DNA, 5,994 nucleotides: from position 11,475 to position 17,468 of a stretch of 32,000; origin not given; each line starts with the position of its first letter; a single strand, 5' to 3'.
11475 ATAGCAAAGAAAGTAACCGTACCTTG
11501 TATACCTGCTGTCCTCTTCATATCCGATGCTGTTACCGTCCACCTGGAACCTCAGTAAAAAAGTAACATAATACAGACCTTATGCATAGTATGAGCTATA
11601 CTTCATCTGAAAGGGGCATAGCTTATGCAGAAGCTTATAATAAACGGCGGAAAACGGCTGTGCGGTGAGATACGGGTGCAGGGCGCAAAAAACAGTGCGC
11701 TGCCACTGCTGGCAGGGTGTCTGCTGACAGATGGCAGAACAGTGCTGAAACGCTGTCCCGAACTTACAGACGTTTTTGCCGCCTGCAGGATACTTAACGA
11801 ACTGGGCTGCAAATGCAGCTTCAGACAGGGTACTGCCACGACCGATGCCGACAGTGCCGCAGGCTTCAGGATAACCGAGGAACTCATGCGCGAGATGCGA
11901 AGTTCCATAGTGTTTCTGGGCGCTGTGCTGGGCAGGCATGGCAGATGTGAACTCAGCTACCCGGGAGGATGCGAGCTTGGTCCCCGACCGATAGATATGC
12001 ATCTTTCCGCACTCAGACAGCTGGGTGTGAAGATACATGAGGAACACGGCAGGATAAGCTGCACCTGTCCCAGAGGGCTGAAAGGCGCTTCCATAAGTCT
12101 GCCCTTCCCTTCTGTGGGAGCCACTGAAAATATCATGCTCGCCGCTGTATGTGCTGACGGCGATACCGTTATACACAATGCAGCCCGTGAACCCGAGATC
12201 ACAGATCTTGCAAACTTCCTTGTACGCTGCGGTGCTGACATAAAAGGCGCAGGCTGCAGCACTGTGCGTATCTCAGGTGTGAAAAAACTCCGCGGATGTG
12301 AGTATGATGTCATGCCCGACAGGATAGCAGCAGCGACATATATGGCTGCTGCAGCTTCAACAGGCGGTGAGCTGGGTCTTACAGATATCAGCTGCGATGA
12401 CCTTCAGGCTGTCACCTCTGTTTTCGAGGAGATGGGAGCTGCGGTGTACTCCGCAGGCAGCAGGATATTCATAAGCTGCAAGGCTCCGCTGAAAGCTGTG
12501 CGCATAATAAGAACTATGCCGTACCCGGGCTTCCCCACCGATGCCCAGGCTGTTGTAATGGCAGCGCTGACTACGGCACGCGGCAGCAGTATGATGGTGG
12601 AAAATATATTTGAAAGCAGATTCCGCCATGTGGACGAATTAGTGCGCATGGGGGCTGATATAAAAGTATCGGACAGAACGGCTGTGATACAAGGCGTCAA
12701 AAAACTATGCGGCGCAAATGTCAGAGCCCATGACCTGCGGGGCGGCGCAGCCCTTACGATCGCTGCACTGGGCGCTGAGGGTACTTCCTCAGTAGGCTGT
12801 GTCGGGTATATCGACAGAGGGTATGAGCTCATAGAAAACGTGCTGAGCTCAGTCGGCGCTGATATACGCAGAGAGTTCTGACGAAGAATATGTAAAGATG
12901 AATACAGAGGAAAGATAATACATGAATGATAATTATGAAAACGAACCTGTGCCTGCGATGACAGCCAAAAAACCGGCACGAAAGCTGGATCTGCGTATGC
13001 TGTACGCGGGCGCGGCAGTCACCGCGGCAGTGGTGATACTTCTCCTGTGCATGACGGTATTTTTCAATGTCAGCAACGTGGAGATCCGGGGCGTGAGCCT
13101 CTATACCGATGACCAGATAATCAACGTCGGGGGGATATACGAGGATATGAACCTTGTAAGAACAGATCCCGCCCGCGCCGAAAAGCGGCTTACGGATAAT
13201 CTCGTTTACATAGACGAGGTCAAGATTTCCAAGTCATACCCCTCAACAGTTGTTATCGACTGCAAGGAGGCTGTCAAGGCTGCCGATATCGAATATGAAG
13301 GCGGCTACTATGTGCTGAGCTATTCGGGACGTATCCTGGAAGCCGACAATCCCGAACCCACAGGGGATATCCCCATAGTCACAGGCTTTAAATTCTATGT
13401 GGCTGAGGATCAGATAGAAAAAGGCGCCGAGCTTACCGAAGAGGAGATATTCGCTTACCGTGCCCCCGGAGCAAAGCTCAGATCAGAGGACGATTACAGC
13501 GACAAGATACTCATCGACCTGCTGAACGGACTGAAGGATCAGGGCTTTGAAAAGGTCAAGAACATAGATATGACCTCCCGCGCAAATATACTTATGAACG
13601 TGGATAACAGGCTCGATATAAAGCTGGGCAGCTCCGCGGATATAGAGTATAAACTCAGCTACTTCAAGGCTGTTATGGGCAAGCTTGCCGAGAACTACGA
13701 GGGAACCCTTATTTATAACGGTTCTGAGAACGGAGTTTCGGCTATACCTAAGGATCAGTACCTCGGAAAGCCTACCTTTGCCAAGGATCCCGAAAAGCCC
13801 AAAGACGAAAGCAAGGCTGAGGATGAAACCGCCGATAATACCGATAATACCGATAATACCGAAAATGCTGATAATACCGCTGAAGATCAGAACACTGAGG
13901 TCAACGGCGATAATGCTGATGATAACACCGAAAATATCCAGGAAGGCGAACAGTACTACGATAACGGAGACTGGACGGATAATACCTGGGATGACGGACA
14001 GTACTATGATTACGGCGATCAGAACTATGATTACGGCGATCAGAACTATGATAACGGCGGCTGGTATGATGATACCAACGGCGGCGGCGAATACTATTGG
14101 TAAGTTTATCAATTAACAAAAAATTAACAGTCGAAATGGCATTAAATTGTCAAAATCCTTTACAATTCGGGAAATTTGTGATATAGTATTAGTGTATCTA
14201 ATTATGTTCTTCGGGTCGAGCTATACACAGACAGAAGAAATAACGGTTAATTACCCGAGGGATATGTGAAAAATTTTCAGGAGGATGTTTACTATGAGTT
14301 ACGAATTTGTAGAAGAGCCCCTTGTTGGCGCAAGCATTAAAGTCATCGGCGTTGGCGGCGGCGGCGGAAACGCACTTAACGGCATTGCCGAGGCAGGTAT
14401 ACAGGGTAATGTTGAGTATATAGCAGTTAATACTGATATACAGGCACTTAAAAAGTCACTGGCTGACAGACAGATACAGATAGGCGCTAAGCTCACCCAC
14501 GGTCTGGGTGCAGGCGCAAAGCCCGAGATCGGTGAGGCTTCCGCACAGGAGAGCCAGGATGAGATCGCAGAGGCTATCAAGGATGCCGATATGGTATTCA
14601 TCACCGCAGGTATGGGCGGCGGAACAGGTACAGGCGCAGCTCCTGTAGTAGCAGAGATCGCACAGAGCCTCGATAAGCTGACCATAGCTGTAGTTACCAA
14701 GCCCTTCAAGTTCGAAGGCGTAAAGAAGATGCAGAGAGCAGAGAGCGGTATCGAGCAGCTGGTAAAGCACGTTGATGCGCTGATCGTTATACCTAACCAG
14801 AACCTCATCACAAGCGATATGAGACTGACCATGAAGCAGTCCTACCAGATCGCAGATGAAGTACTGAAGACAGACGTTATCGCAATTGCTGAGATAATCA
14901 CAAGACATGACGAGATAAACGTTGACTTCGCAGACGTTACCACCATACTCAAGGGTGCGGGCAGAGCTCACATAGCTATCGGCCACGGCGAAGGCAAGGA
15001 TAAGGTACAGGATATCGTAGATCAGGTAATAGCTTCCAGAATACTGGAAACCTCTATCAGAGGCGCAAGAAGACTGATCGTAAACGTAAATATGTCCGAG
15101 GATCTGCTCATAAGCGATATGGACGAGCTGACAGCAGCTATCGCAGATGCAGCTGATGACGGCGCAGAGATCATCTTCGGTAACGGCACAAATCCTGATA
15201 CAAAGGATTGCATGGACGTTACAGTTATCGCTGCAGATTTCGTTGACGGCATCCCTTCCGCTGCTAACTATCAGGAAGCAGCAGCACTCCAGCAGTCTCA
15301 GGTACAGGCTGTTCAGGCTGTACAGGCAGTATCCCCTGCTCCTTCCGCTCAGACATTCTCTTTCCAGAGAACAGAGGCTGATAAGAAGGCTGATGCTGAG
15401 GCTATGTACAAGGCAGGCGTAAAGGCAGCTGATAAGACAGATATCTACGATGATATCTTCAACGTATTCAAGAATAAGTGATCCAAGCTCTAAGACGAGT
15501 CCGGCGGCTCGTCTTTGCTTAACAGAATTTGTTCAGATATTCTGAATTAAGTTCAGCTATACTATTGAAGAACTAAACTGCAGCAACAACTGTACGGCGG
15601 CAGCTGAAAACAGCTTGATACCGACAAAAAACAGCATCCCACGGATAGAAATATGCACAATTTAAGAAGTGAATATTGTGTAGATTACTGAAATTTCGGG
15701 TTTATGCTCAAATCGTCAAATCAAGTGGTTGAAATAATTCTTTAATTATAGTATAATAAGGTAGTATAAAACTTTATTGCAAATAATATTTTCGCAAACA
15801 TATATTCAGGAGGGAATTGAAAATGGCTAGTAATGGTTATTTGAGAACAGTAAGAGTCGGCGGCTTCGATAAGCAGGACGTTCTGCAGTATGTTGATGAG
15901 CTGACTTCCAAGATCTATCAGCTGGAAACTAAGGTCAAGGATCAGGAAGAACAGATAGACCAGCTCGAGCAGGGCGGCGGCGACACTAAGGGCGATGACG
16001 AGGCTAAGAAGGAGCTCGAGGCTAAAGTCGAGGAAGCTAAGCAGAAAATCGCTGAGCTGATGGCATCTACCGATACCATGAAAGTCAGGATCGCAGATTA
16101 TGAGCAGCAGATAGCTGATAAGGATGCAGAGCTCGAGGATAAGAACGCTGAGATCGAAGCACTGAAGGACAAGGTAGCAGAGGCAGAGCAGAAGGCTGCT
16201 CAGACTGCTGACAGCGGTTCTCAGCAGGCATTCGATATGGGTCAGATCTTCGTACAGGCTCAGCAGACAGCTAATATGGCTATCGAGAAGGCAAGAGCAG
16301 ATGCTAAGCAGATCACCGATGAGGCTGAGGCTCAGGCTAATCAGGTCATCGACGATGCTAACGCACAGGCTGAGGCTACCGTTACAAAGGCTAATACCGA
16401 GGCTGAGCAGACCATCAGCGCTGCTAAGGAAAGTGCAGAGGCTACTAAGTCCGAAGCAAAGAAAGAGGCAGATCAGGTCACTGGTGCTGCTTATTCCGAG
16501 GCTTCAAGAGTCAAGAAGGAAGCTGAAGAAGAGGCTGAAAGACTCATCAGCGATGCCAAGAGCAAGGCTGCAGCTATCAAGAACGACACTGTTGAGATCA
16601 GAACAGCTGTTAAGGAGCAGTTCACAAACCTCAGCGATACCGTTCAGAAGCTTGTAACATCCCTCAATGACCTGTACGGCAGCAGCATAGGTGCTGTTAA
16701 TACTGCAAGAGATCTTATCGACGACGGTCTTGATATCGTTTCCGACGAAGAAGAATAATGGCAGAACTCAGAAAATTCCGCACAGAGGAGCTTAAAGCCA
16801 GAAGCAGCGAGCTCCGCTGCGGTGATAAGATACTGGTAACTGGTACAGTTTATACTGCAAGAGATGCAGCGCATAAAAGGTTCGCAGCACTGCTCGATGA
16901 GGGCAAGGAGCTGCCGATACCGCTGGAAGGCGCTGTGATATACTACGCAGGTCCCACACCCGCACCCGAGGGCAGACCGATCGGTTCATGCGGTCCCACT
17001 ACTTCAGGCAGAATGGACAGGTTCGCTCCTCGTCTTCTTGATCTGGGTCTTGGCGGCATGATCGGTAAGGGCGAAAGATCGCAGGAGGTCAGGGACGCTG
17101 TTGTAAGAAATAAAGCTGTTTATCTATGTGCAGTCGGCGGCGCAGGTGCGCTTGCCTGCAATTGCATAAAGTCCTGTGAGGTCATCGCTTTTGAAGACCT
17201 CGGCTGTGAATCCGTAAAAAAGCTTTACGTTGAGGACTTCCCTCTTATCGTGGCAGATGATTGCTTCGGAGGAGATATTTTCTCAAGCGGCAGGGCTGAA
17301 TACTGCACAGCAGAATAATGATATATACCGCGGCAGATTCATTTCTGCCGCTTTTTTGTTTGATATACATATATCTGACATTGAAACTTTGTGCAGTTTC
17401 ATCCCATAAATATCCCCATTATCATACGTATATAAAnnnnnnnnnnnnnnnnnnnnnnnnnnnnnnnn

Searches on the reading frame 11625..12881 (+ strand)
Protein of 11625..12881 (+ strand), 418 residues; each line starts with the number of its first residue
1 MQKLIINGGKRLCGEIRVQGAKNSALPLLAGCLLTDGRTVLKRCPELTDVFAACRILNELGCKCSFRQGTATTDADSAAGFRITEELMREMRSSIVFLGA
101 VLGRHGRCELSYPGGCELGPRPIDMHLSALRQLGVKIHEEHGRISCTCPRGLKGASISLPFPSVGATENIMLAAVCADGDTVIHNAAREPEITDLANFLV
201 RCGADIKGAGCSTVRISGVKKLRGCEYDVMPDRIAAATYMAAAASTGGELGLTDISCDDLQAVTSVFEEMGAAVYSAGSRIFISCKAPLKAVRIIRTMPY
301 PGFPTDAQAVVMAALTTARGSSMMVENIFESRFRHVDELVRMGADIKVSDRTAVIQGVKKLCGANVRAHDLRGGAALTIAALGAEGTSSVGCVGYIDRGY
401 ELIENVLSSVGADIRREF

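Call 4: search_protein_families(library=pfam, proteins=[window:11625-12881:+], max_evalue=0.01)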
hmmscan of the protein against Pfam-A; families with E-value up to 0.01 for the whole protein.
window:11625-12881:+ (418 aa): 1 family
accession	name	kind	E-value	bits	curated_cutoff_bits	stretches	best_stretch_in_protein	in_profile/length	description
PF00275.25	EPSP_synthase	-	1e-88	298.3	22.8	1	7-407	2-417/417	EPSP synthase (3-phosphoshikimate 1-carboxyvinyltransferase)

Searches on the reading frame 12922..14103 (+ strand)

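Call 11: search_protein_families(library=pfam, proteins=[window:12922-14103:+], max_evalue=0.001)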
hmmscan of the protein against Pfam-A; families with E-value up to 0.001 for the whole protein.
window:12922-14103:+ (393 aa): 2 families
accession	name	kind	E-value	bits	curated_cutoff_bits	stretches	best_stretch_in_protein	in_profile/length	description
PF08478.15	POTRA_1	-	1.1e-11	45.2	23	1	48-116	1-68/69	POTRA domain, FtsQ-type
PF03799.20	FtsQ_DivIB_C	-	9.9e-07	30.1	21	1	127-255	7-103/114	Cell division protein FtsQ/DivIB, C-terminal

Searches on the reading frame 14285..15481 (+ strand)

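Call 11: search_protein_families(library=pfam, proteins=[window:14285-15481:+], max_evalue=0.001)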
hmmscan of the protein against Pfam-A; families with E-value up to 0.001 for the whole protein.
window:14285-15481:+ (398 aa): 2 families
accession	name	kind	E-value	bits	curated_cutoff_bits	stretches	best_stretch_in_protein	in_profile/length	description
PF00091.31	Tubulin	-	4.6e-51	174.2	33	1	17-175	1-186/190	Tubulin/FtsZ family, GTPase domain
PF12327.13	FtsZ_C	-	8.3e-18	64.9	27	1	226-319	1-94/95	FtsZ family, C-terminal domain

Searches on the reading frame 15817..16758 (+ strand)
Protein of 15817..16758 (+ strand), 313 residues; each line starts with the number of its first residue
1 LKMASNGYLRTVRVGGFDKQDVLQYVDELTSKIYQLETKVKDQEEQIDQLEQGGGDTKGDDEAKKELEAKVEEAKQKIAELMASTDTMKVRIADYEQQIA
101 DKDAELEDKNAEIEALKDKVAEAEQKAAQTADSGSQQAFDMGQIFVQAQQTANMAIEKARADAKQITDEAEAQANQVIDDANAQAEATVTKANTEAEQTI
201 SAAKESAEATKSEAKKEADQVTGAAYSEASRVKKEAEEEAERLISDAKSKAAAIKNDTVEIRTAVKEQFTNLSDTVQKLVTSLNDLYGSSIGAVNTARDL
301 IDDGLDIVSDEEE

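Call 11: search_protein_families(library=pfam, proteins=[window:15817-16758:+], max_evalue=0.001)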
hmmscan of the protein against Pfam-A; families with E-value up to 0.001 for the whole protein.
window:15817-16758:+ (313 aa): 2 families
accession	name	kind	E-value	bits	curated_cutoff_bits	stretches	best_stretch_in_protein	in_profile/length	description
PF05103.18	DivIVA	-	1.9e-07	31.6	28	0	214-265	72-123/131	DivIVA protein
PF14662.11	KASH_CCD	-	0.00084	19.8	43.3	1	62-124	109-171/191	Coiled-coil region of CCDC155 or KASH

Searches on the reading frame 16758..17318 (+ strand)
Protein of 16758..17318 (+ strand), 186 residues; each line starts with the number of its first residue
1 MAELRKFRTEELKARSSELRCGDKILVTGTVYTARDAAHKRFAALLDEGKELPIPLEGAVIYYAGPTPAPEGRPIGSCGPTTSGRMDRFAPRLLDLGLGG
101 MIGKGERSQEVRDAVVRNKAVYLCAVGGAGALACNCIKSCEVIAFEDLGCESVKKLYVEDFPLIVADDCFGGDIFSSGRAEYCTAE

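Call 11: search_protein_families(library=pfam, proteins=[window:16758-17318:+], max_evalue=0.001)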
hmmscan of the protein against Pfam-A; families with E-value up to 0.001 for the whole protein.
window:16758-17318:+ (186 aa): 1 family
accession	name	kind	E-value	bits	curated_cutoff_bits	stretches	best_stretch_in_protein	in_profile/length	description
PF05683.17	Fumerase_C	-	5.1e-55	186.4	22.2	1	9-177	33-204/205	Fumarase C-terminus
